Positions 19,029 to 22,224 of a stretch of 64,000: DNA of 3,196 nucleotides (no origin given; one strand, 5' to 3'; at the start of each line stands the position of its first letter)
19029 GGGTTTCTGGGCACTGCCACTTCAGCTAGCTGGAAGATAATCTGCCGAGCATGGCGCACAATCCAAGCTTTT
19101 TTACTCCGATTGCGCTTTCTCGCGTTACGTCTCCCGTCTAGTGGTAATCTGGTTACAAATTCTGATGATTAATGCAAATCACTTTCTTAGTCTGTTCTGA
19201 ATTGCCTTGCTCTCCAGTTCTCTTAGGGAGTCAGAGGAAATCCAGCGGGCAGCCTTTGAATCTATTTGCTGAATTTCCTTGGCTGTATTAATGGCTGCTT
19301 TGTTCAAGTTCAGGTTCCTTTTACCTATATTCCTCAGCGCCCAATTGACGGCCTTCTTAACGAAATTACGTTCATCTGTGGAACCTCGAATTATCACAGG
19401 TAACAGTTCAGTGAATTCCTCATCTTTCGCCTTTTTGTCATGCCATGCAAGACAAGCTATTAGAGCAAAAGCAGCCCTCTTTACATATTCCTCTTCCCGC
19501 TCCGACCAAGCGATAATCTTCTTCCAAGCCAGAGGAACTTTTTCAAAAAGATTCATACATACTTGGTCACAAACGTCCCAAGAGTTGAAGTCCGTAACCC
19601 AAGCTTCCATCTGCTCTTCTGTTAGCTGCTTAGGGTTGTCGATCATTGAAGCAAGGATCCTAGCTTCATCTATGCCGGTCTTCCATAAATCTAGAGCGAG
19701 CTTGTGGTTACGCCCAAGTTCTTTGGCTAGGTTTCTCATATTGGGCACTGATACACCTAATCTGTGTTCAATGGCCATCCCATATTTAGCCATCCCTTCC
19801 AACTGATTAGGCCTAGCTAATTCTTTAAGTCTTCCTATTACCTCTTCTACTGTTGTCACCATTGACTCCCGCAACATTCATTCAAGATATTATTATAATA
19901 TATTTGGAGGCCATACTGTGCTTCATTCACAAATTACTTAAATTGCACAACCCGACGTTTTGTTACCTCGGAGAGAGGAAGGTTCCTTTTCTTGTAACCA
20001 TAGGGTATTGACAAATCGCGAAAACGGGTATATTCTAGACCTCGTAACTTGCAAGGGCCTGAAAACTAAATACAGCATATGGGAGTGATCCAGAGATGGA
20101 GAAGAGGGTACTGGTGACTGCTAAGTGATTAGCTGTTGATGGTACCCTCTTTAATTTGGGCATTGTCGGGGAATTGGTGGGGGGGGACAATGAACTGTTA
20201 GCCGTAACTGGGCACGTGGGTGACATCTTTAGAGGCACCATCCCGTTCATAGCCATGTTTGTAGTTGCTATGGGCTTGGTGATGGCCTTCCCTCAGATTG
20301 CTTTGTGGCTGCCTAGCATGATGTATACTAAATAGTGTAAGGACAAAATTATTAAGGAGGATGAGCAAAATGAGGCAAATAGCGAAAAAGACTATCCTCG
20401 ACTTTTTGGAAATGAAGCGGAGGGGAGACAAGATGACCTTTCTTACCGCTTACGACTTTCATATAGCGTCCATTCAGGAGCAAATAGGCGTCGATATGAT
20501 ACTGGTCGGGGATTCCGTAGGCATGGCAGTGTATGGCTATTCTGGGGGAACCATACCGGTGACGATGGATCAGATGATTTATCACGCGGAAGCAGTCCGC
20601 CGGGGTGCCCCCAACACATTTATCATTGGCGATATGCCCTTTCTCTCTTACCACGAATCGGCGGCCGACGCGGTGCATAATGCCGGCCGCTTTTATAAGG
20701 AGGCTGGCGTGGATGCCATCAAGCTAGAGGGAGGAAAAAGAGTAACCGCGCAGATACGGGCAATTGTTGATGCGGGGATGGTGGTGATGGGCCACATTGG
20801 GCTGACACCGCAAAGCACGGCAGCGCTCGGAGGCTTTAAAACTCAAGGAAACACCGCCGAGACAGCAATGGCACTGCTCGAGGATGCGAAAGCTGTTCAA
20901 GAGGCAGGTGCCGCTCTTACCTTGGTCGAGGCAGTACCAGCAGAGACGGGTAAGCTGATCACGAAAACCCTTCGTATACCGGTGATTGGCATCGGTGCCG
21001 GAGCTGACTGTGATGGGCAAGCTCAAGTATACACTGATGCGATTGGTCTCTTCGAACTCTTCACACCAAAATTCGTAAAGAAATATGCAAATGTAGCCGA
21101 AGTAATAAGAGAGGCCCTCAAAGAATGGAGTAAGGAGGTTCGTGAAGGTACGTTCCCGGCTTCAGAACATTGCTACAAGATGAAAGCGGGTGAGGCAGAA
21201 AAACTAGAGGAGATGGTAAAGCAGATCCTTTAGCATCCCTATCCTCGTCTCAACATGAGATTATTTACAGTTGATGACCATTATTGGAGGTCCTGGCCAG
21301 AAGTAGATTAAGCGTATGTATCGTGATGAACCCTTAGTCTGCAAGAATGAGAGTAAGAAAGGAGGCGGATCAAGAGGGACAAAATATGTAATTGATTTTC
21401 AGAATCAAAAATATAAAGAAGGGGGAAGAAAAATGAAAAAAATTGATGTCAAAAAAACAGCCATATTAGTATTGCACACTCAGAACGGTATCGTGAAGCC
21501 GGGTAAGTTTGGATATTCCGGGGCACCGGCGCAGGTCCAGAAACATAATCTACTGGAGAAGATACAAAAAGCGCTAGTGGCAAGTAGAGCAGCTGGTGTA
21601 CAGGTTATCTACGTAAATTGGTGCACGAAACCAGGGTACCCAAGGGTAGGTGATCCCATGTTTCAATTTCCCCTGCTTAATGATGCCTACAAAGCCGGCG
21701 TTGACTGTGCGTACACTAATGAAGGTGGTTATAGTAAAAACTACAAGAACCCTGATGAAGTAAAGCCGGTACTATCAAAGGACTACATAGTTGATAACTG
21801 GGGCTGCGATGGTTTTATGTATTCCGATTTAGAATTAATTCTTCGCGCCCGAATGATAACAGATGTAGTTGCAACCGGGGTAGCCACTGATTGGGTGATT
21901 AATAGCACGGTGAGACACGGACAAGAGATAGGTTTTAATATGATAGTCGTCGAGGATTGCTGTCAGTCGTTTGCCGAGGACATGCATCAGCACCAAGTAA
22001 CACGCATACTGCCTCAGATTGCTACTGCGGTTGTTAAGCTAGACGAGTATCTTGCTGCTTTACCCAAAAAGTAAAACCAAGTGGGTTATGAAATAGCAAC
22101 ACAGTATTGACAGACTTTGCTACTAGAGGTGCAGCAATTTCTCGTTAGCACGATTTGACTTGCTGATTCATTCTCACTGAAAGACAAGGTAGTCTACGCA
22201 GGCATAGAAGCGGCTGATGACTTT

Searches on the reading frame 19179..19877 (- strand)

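Call 46: search_protein_families(library=pfam, proteins=[window:19179-19877:-], max_evalue=0.001)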
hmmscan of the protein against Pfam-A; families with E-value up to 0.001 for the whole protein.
window:19179-19877:- (232 aa): 1 family
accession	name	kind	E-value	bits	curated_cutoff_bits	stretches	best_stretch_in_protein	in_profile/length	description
PF08713.17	DNA_alkylation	-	8.6e-35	120.8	21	1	16-200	4-198/213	DNA alkylation repair enzyme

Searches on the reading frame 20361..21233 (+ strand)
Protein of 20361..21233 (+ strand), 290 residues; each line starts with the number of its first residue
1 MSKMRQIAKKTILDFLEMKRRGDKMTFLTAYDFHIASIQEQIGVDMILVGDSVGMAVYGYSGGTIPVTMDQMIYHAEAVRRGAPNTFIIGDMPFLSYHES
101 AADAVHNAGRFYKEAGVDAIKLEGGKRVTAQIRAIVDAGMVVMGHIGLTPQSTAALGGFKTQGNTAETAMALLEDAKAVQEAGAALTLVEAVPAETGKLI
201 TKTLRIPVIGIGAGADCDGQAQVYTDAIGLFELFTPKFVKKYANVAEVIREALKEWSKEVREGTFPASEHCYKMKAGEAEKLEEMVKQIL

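Call 46: search_protein_families(library=pfam, proteins=[window:20361-21233:+], max_evalue=0.001)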
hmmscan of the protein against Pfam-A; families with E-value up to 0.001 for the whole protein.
window:20361-21233:+ (290 aa): 1 family
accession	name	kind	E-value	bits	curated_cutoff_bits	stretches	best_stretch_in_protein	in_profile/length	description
PF02548.21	Pantoate_transf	-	1.2e-105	353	28.7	1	9-267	1-258/259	Ketopantoate hydroxymethyltransferase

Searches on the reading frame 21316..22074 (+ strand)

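Call 46: search_protein_families(library=pfam, proteins=[window:21316-22074:+], max_evalue=0.001)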
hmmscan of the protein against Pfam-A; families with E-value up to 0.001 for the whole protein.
window:21316-22074:+ (252 aa): 1 family
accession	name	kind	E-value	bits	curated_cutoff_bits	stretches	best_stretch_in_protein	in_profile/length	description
PF00857.26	Isochorismatase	-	1.2e-26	94.3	27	1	48-237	1-169/175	Isochorismatase domain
